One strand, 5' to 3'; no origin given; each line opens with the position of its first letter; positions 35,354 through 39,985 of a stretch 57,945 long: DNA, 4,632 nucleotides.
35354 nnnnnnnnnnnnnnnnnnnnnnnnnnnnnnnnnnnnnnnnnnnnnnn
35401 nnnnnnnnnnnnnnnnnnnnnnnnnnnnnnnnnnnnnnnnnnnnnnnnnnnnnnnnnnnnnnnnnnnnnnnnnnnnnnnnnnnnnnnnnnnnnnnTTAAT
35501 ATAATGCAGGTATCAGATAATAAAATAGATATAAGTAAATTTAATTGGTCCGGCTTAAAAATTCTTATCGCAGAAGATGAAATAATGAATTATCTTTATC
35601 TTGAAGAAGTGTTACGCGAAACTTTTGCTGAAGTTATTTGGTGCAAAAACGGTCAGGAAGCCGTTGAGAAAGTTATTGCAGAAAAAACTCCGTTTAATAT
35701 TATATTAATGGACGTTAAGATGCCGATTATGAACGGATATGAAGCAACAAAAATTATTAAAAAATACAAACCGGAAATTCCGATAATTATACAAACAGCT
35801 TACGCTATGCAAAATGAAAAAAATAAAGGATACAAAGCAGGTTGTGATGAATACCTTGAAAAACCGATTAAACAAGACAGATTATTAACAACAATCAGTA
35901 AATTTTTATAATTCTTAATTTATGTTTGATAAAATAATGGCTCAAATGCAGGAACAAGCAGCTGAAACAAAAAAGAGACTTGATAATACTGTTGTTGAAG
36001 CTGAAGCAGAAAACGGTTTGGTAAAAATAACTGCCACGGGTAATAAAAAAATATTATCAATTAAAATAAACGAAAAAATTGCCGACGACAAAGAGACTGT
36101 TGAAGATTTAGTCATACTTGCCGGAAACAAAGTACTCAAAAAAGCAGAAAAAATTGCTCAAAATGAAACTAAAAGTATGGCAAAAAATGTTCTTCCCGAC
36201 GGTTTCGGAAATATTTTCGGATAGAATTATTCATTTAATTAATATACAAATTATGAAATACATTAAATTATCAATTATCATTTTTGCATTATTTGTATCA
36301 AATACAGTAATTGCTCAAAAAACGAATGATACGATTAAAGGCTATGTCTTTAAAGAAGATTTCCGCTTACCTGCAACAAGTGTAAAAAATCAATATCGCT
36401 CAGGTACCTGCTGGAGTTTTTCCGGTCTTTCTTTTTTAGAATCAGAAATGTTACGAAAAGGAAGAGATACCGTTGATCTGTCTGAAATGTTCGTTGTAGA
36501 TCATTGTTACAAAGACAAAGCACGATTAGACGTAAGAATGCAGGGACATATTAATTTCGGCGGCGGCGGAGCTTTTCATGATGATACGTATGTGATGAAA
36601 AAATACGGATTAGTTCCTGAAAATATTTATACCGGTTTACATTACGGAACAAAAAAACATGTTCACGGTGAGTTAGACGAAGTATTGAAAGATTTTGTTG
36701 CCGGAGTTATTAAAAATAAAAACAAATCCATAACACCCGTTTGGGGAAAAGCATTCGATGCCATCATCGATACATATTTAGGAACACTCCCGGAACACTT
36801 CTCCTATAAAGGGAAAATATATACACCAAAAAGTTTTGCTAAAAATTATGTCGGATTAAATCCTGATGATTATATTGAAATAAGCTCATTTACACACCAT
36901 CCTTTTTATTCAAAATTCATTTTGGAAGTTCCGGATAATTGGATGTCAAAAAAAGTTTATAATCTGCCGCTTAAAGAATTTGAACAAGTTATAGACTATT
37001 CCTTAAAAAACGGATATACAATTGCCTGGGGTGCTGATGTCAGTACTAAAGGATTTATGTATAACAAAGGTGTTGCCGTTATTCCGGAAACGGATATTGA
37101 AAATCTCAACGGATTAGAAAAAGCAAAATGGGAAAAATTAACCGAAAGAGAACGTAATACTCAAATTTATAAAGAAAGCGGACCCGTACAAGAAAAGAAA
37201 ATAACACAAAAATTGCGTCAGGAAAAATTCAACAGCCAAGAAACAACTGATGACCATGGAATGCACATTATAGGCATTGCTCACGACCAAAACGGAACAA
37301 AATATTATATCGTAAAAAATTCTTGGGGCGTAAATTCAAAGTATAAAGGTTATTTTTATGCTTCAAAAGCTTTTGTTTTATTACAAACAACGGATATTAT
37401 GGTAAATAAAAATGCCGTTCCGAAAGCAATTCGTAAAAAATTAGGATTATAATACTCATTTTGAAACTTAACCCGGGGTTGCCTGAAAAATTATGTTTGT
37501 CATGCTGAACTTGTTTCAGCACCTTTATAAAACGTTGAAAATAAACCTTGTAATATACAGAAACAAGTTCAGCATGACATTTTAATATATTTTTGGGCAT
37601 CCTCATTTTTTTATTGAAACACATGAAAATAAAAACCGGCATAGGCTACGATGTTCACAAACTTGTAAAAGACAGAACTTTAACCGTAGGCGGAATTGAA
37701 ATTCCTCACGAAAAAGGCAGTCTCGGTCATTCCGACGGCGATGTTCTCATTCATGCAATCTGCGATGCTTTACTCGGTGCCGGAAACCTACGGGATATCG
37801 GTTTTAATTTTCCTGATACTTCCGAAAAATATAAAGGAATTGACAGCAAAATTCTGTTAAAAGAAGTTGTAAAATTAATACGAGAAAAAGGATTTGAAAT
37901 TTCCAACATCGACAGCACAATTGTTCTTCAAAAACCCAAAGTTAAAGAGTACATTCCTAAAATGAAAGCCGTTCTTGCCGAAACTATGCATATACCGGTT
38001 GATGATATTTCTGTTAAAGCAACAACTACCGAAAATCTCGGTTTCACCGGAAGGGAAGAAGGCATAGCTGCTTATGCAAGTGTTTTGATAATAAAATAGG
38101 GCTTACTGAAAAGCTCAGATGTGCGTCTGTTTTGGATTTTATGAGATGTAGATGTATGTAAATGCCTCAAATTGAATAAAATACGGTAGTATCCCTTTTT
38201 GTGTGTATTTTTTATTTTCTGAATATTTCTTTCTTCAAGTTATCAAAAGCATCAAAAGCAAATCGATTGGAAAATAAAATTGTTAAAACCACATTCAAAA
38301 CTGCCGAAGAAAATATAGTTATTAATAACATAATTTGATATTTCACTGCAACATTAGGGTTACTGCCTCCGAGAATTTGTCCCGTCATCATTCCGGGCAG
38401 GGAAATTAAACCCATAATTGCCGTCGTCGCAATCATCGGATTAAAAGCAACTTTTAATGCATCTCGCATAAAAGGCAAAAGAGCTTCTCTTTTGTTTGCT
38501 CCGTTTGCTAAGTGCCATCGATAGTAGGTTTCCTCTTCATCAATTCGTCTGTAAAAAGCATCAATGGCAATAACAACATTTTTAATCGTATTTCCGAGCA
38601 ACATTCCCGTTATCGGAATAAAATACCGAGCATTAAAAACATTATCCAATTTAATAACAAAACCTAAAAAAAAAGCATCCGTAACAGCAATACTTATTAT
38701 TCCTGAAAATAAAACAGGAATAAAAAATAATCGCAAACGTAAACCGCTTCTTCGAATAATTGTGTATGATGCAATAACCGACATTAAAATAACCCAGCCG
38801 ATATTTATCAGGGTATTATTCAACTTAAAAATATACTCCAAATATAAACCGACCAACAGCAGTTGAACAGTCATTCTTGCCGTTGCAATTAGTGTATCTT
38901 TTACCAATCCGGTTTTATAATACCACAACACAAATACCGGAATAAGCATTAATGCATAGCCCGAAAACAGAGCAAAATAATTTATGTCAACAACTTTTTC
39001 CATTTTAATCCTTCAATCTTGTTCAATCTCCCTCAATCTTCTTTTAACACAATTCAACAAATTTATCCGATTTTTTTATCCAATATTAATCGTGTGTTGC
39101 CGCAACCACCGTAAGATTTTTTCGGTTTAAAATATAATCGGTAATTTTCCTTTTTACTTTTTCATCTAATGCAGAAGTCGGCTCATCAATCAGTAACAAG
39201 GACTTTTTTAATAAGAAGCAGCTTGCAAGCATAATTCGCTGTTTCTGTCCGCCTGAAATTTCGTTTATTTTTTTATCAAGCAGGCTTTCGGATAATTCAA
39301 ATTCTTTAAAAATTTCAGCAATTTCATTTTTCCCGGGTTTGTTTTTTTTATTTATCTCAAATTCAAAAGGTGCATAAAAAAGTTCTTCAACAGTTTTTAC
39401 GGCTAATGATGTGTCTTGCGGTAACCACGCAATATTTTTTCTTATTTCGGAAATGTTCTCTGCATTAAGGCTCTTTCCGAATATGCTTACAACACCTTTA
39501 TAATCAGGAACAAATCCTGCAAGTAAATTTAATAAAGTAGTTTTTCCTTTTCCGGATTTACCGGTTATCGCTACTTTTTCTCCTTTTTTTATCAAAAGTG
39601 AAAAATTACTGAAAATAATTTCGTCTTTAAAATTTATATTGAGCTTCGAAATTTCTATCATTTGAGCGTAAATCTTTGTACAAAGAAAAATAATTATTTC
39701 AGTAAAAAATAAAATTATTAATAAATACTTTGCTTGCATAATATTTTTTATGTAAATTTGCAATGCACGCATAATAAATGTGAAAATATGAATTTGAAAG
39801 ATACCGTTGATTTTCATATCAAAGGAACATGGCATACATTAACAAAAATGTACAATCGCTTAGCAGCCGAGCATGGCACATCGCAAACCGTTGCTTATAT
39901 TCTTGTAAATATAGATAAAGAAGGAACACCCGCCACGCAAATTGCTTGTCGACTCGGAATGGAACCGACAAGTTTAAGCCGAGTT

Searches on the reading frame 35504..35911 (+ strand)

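Call 59: search_protein_families(library=pfam, proteins=[window:35504-35911:+], max_evalue=0.000001)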
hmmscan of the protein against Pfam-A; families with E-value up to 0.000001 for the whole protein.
window:35504-35911:+ (135 aa): 1 family
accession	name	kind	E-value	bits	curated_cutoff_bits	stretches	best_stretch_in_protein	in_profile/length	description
PF00072.30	Response_reg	-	6.8e-25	87.8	30.2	1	20-131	1-110/111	Response regulator receiver domain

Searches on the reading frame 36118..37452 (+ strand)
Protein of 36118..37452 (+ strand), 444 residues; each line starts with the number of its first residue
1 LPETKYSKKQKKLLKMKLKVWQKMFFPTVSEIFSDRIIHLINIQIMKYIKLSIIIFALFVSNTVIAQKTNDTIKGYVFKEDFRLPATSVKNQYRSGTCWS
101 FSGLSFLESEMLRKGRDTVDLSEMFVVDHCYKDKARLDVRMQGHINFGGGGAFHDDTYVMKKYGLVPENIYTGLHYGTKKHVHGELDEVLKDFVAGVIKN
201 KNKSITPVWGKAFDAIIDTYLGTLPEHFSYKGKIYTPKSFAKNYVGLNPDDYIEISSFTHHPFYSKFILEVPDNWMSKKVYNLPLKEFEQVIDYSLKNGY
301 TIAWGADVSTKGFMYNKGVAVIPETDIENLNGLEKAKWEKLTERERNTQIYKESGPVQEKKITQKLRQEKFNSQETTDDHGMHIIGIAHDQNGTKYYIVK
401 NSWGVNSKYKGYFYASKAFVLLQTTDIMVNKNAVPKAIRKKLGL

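Call 59: search_protein_families(library=pfam, proteins=[window:36118-37452:+], max_evalue=0.000001)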
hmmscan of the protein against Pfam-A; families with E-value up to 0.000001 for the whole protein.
window:36118-37452:+ (444 aa): 2 families
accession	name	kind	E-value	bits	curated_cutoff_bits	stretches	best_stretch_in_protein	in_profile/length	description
PF03051.21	Peptidase_C1_2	-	3e-21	76.2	22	2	76-320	47-329/438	Peptidase C1-like family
PF00112.29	Peptidase_C1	-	2.3e-15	57.7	20.7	0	86-179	14-95/220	Papain family cysteine protease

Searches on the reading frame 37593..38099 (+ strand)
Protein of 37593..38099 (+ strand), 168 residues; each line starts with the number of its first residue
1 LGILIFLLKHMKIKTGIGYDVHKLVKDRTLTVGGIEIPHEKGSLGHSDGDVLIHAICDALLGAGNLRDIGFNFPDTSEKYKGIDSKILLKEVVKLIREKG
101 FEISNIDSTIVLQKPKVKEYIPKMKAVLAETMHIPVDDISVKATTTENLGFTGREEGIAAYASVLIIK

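Call 59: search_protein_families(library=pfam, proteins=[window:37593-38099:+], max_evalue=0.000001)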
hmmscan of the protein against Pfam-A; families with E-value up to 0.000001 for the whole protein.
window:37593-38099:+ (168 aa): 1 family
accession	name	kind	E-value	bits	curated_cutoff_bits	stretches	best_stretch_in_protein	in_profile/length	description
PF02542.21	YgbB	-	6.7e-68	228.4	26.7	1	13-166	1-154/155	YgbB family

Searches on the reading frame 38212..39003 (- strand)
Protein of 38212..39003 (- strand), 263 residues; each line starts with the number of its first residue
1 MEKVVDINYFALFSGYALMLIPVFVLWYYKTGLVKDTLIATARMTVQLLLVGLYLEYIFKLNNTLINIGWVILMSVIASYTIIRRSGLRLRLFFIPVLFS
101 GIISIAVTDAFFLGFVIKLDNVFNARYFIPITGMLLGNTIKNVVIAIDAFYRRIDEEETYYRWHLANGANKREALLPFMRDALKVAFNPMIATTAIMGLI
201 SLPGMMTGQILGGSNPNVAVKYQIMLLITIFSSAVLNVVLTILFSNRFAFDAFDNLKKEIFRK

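Call 59: search_protein_families(library=pfam, proteins=[window:38212-39003:-], max_evalue=0.000001)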
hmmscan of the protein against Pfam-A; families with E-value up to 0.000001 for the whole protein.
window:38212-39003:- (263 aa): 1 family
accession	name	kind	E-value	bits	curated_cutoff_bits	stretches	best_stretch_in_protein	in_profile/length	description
PF03649.18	UPF0014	-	4.4e-72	242.8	22.6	1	11-247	3-239/242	Uncharacterised protein family (UPF0014)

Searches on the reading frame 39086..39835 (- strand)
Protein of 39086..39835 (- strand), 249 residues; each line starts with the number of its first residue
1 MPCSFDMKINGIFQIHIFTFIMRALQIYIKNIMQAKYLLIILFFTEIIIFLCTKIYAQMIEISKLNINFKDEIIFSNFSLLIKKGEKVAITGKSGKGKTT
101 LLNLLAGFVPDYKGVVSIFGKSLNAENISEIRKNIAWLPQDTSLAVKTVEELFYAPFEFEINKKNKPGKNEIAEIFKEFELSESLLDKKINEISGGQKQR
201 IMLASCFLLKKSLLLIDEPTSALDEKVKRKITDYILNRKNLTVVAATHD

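Call 59: search_protein_families(library=pfam, proteins=[window:39086-39835:-], max_evalue=0.000001)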
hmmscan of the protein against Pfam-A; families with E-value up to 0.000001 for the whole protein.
window:39086-39835:- (249 aa): 1 family
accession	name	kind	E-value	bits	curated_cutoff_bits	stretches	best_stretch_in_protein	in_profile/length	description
PF00005.33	ABC_tran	-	1.5e-30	107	25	1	76-221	2-137/137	ABC transporter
